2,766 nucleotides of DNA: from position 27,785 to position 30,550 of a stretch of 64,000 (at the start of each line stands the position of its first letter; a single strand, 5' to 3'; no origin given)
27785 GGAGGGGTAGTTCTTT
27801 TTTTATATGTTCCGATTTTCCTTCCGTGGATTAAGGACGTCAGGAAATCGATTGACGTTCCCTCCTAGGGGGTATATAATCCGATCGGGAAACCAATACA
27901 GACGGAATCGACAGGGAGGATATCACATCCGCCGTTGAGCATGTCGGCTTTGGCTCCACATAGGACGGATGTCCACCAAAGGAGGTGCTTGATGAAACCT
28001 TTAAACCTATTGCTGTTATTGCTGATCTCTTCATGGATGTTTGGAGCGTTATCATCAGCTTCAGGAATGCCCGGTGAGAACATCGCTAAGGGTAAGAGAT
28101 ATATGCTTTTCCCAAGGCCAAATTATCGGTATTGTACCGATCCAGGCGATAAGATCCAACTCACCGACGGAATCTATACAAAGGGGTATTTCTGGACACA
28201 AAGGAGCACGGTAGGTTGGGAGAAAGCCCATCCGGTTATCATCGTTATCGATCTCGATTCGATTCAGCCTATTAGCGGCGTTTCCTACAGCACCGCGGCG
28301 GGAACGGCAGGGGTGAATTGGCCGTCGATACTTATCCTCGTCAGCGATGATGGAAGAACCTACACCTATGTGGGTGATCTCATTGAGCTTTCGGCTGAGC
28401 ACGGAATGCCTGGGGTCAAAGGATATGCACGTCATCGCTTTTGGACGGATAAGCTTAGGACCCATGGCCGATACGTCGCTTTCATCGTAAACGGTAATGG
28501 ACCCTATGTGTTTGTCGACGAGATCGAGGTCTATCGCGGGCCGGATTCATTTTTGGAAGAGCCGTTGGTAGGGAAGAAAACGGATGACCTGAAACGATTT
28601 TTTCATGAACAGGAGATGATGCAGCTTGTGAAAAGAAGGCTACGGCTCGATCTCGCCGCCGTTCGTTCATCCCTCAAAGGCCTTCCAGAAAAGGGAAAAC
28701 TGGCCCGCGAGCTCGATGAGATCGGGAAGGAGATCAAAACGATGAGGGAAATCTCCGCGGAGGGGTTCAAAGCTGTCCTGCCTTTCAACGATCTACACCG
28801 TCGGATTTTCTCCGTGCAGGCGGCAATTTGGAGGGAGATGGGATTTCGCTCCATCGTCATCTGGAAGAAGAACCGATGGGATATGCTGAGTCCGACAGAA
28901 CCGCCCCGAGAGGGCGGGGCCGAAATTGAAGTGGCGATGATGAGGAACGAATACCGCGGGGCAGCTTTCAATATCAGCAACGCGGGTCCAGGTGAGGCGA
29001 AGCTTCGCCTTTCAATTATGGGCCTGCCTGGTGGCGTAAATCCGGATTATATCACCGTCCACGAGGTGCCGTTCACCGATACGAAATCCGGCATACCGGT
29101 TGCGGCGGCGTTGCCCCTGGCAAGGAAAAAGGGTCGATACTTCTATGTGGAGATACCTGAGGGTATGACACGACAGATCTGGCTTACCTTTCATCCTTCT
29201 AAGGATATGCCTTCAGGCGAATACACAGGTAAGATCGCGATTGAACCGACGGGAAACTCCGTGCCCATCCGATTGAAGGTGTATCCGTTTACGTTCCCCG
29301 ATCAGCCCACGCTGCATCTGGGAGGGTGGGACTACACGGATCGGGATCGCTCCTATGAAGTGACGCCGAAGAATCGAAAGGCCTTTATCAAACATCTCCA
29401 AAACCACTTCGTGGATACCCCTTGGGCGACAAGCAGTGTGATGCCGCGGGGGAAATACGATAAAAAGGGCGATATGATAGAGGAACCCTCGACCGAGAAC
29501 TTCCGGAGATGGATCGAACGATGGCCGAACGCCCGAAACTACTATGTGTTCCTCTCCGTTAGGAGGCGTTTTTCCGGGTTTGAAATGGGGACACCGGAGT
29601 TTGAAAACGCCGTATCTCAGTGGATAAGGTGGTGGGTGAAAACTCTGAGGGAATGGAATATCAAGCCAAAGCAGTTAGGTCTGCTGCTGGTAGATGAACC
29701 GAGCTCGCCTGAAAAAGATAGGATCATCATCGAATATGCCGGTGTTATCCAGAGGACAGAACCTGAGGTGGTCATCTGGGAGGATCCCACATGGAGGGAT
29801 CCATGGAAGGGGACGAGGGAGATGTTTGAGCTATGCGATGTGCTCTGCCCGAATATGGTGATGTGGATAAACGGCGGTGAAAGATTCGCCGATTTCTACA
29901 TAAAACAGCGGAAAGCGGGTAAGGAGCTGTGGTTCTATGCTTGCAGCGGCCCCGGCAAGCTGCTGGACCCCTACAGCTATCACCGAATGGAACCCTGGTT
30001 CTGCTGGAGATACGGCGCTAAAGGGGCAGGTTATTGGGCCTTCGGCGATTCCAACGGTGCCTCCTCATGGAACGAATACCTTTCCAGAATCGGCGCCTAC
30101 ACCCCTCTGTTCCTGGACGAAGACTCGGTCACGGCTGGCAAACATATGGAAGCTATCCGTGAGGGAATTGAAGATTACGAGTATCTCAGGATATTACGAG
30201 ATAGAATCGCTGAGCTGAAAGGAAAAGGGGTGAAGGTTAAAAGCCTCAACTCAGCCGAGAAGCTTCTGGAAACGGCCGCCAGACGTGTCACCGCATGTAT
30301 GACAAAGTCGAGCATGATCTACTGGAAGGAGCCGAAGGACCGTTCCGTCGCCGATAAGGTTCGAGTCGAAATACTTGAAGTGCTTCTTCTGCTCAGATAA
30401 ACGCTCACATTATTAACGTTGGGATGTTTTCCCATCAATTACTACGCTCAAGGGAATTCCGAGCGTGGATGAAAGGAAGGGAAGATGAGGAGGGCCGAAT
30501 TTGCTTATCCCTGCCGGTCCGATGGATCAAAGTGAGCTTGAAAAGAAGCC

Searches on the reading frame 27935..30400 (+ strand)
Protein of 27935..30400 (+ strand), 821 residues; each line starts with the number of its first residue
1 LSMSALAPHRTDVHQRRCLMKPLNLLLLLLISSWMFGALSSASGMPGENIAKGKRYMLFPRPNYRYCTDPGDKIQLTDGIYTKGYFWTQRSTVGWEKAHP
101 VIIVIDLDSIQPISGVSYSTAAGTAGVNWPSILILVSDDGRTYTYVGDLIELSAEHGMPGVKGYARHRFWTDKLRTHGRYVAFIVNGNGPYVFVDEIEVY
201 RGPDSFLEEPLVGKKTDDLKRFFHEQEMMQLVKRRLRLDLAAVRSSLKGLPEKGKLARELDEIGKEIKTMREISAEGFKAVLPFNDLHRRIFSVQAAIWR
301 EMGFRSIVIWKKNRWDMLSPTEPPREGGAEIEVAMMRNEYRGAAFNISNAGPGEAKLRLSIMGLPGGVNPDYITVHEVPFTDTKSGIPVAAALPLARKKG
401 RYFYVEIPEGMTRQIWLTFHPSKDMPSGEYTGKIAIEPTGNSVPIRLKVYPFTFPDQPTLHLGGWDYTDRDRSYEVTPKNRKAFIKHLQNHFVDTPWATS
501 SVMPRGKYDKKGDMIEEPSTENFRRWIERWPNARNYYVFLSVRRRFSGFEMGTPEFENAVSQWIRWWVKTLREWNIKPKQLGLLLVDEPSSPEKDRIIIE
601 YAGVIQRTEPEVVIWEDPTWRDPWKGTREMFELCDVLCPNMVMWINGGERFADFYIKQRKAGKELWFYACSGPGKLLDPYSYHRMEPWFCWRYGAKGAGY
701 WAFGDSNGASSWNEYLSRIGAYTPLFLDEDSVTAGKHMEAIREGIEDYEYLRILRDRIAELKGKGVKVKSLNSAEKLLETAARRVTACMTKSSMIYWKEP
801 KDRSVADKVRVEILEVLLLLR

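Call 57: search_protein_families(library=pfam, proteins=[window:27935-30400:+], max_evalue=0.0001)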
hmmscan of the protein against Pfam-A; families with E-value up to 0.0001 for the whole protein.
window:27935-30400:+ (821 aa): 1 family
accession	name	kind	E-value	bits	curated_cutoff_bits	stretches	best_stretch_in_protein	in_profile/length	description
PF00754.31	F5_F8_type_C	-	7.7e-05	23.3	28.2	0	86-191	25-121/127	F5/8 type C domain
